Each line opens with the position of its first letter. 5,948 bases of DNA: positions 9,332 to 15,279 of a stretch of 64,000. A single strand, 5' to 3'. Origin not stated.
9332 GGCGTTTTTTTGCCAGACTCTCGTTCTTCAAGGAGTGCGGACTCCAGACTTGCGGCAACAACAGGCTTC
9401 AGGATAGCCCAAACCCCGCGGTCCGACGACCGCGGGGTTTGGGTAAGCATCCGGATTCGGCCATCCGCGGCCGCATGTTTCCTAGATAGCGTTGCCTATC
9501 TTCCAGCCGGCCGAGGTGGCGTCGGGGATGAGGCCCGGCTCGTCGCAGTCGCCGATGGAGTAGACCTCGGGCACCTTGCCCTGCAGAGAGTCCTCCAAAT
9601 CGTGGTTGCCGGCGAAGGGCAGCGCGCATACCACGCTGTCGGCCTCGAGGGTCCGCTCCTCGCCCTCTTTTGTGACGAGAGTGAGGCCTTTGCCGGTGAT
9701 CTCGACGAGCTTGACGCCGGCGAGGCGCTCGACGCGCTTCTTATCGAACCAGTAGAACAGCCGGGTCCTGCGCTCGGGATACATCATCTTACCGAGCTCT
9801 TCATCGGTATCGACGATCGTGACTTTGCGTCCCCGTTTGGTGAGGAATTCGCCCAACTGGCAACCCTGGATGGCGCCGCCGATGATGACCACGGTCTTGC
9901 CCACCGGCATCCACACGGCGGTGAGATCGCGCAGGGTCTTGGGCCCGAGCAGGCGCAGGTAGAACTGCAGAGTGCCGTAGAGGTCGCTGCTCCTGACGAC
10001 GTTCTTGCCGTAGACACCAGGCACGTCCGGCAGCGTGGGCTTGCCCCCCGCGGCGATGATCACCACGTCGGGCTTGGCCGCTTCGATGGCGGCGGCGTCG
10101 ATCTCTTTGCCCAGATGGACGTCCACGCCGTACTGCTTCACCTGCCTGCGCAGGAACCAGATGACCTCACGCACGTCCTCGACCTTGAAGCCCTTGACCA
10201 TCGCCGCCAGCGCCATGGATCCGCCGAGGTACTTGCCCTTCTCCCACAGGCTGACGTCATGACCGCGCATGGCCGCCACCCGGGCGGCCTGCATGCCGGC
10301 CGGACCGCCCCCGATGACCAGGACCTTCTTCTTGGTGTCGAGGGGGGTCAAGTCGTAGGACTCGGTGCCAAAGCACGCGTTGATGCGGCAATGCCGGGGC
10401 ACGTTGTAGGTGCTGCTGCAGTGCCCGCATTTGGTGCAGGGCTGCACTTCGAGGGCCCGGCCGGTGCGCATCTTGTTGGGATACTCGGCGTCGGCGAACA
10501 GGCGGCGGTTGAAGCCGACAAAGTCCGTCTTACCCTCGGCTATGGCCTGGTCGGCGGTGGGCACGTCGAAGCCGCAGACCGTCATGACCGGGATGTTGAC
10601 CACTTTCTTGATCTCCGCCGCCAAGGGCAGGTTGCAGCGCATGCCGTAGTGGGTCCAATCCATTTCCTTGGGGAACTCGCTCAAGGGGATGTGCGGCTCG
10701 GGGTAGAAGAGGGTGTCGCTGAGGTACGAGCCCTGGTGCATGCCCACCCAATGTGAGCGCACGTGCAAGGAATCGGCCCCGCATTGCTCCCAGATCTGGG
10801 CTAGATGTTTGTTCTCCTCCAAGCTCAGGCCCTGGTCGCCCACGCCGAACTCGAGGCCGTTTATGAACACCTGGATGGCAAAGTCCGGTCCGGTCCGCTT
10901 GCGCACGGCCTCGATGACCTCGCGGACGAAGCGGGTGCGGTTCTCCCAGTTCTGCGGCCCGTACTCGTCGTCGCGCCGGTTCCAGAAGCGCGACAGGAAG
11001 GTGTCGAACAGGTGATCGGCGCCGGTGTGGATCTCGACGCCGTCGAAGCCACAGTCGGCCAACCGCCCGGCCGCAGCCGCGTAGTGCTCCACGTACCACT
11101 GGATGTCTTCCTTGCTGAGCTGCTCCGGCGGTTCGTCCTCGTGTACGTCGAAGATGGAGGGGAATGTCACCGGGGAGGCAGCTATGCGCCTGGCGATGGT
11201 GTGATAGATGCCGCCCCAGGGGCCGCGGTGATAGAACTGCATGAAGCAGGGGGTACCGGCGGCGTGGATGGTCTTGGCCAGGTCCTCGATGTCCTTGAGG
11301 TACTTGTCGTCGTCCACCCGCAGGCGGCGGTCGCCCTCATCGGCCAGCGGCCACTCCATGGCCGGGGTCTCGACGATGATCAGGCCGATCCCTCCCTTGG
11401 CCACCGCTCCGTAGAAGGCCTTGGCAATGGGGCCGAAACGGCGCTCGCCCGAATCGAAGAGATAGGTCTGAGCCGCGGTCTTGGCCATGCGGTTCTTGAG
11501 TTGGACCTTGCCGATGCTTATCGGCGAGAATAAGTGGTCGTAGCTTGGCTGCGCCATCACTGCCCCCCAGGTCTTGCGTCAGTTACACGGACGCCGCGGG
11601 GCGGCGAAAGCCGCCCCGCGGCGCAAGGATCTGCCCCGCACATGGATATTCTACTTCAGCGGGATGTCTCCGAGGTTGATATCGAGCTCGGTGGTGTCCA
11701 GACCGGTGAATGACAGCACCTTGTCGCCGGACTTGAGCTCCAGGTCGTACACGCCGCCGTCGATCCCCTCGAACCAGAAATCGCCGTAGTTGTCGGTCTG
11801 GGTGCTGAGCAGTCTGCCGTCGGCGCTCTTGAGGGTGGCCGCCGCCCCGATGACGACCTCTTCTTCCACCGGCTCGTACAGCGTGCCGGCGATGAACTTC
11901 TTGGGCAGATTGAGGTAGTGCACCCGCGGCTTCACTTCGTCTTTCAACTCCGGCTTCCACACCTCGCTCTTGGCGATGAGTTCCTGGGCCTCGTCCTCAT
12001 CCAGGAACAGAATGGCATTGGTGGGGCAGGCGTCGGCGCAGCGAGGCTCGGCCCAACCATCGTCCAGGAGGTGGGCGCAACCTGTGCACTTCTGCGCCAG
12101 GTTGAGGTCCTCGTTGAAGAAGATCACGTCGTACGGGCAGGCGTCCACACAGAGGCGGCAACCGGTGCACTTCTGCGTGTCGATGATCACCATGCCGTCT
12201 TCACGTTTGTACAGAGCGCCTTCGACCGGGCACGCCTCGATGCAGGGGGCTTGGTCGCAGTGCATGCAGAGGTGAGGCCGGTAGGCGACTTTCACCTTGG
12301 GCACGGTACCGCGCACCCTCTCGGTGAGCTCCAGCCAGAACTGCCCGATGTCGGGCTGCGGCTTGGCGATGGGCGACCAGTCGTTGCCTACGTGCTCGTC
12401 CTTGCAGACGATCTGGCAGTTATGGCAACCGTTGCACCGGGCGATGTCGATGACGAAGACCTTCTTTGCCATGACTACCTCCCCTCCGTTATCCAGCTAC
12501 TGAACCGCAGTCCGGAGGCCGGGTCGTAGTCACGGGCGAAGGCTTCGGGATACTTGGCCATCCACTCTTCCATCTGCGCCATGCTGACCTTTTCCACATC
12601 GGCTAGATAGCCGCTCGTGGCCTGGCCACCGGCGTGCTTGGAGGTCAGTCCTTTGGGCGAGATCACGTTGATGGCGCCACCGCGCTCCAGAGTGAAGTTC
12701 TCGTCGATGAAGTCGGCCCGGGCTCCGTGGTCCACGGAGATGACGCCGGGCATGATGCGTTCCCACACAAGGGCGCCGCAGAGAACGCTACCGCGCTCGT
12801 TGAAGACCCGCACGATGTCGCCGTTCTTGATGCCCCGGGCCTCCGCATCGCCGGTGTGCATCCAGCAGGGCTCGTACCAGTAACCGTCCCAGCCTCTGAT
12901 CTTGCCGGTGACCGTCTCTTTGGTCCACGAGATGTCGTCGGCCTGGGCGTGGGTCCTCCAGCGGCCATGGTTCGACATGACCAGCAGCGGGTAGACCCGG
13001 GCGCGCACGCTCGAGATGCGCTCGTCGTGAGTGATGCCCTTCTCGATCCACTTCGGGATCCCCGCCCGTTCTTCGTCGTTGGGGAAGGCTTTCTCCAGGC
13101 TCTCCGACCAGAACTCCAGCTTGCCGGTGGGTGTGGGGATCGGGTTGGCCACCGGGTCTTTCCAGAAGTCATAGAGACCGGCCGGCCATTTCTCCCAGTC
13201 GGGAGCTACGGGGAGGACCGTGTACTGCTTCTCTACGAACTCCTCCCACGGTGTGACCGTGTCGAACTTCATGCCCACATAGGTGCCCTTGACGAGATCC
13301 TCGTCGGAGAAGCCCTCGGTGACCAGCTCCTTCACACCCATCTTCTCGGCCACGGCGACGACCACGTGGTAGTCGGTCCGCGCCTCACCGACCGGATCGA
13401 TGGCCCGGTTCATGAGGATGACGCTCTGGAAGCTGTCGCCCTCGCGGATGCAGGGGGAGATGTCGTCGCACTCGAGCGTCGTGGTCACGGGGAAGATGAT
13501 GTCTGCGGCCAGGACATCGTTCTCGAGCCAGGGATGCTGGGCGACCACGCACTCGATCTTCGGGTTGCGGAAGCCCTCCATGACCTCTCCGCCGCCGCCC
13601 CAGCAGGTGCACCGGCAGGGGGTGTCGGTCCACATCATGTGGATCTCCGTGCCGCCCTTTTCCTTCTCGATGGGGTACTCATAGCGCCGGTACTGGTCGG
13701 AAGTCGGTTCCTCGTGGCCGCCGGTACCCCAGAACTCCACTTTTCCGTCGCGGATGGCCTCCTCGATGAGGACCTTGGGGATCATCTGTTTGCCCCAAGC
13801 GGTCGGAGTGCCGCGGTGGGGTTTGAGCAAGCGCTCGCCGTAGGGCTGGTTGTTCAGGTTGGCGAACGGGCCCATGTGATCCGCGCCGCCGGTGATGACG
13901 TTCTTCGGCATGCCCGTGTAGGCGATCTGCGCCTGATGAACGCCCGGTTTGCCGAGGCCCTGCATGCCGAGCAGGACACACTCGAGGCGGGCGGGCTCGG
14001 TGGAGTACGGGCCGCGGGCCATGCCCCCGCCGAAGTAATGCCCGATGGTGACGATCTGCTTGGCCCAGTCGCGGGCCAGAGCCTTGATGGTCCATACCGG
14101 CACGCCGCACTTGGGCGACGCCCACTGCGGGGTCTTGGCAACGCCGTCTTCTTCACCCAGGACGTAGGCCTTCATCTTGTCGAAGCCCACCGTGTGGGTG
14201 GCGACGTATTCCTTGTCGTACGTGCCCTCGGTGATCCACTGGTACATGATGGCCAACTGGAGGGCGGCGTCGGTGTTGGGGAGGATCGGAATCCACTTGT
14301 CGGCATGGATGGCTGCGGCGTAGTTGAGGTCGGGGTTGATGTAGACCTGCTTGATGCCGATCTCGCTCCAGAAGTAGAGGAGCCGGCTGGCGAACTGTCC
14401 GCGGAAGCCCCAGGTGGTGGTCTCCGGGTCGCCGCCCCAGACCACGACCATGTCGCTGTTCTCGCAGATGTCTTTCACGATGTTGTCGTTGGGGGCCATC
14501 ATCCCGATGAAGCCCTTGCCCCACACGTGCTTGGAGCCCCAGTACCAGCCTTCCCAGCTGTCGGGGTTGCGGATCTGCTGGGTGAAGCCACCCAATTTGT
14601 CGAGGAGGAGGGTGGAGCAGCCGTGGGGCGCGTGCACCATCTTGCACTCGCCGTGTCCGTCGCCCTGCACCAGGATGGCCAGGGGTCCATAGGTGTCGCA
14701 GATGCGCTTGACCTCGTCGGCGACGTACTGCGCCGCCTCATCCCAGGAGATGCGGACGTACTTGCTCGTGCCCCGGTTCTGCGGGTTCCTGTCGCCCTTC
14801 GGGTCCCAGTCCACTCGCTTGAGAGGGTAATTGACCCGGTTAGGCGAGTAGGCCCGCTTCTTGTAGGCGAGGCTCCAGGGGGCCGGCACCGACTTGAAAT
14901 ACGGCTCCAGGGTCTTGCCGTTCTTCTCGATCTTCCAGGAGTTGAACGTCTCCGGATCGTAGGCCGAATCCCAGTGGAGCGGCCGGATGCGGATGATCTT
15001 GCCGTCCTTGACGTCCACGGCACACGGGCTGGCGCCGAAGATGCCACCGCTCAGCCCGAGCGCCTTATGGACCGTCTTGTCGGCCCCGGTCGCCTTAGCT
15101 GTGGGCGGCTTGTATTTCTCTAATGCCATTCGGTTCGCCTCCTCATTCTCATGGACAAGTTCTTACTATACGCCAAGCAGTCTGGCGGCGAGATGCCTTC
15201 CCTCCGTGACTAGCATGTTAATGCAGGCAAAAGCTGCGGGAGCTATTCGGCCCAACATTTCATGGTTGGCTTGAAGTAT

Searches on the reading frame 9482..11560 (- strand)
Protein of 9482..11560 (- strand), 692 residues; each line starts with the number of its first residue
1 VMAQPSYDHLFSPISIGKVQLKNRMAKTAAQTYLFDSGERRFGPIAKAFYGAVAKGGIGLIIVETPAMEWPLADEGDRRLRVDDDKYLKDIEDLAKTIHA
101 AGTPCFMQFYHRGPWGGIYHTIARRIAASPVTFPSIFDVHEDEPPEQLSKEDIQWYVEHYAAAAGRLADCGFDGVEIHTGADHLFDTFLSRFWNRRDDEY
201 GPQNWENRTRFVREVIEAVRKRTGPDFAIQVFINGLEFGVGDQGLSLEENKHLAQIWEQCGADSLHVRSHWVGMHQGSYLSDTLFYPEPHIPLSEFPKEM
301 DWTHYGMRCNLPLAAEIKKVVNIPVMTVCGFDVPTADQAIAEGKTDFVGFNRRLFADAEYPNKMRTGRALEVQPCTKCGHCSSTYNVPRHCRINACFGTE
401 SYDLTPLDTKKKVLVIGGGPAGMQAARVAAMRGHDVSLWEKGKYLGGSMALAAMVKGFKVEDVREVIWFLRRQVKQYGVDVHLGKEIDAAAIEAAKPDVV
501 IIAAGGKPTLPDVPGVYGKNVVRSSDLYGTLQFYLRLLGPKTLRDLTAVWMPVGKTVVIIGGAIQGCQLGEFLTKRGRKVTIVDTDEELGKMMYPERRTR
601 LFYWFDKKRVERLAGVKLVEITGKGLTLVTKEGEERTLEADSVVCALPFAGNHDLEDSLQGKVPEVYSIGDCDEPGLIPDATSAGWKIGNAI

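Call 54: search_protein_families(library=pfam, proteins=[window:9482-11560:-], max_evalue=0.0001)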
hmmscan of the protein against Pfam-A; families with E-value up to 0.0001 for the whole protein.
window:9482-11560:- (692 aa): 11 families
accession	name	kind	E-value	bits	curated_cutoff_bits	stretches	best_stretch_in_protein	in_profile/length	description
PF00724.26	Oxidored_FMN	-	7.9e-44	150.8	27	2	10-231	2-223/342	NADH:flavin oxidoreductase / NADH oxidase family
PF07992.20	Pyr_redox_2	-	3.6e-27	96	26.1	1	411-684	1-290/291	Pyridine nucleotide-disulphide oxidoreductase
PF13450.12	NAD_binding_8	-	8.7e-14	52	21.9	1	415-459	1-44/68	NAD(P)-binding Rossmann-like domain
PF00070.33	Pyr_redox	-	5e-12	46.6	22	1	557-627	2-72/82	Pyridine nucleotide-disulphide oxidoreductase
PF12831.13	FAD_oxidored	-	5.1e-10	39.7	27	1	413-474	2-68/416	FAD dependent oxidoreductase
PF01266.30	DAO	-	7.2e-09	36.1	27.9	0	412-448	1-38/353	FAD dependent oxidoreductase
PF03486.20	HI0933_like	-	1.7e-08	34.7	50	1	412-449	2-39/244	HI0933-like protein Rossmann domain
PF01494.25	FAD_binding_3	-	7.2e-07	29.2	22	0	412-441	3-32/349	FAD binding domain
PF13738.12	Pyr_redox_3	-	4e-06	26.7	30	0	414-443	1-31/305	Pyridine nucleotide-disulphide oxidoreductase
PF00890.30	FAD_binding_2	-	6.3e-06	26.1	20.4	1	413-452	2-41/414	FAD binding domain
PF01262.27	AlaDh_PNT_C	-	2.8e-05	24.1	23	0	411-441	29-59/214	Alanine dehydrogenase/PNT, C-terminal domain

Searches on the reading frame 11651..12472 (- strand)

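Call 54: search_protein_families(library=pfam, proteins=[window:11651-12472:-], max_evalue=0.0001)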
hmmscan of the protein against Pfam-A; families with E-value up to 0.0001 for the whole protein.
window:11651-12472:- (273 aa): 11 families
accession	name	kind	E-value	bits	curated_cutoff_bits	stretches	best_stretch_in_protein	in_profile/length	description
PF13247.11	Fer4_11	-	2.4e-25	89.1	26.2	1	61-157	2-98/100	4Fe-4S dicluster domain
PF12838.12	Fer4_7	-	2e-15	57.4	27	3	101-153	1-52/52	4Fe-4S dicluster domain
PF00037.32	Fer4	-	1.4e-11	44.2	21.1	1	95-117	1-23/24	4Fe-4S binding domain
PF12797.12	Fer4_2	-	4.3e-11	42.5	24.5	1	94-114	2-22/22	4Fe-4S binding domain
PF12837.12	Fer4_6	-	7.6e-11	41.8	25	1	95-117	2-24/24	4Fe-4S binding domain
PF13187.11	Fer4_9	-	1.7e-10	41.2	27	1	69-117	2-52/52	4Fe-4S dicluster domain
PF13237.11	Fer4_10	-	5.1e-10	39.6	25.5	2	64-113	4-53/53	4Fe-4S dicluster domain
PF14697.11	Fer4_21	-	1.6e-07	31.8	35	1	68-117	7-57/59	4Fe-4S dicluster domain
PF12800.12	Fer4_4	-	1.7e-07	31.4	24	0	100-115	2-17/17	4Fe-4S binding domain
PF12798.12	Fer4_3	-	6.2e-06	27.1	27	0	102-115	1-14/15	4Fe-4S binding domain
PF13484.11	Fer4_16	-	1.8e-05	25.9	30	0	101-120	1-20/66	4Fe-4S double cluster binding domain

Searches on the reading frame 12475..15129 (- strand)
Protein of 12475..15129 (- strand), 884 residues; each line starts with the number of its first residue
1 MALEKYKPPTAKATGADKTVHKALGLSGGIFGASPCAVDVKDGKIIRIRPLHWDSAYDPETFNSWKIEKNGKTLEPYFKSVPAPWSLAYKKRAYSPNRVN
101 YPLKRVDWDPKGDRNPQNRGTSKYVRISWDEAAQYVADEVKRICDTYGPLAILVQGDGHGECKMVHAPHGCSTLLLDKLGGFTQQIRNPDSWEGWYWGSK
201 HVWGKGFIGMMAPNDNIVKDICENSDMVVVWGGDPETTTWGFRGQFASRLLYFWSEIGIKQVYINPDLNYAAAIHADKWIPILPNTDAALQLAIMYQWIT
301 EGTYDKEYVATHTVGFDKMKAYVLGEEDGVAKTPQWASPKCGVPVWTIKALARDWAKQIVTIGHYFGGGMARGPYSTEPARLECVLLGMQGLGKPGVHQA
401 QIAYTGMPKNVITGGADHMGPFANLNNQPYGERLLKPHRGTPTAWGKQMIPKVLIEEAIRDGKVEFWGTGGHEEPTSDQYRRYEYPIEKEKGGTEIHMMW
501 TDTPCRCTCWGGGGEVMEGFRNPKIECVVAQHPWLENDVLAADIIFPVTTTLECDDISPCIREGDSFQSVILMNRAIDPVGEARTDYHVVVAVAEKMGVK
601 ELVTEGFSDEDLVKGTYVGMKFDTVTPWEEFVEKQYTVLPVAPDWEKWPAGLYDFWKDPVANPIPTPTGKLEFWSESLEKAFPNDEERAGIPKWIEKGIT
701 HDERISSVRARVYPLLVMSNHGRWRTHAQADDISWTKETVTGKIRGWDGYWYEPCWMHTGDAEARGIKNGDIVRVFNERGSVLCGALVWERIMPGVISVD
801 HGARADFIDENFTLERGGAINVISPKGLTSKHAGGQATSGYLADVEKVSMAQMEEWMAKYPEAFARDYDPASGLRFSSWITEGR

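Call 54: search_protein_families(library=pfam, proteins=[window:12475-15129:-], max_evalue=0.0001)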
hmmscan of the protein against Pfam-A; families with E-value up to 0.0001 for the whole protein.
window:12475-15129:- (884 aa): 3 families
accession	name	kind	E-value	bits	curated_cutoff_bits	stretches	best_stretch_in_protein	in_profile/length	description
PF00384.28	Molybdopterin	-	1.2e-25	90.7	24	1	98-596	1-353/353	Molybdopterin oxidoreductase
PF01568.27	Molydop_binding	-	3e-17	63.1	26.8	1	740-831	15-100/110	Molydopterin dinucleotide binding domain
PF21423.2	AhtL-like_1st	-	4.9e-09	36.1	27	1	36-90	3-53/55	Pyrogallol hydroxytransferase large subunit-like, domain 1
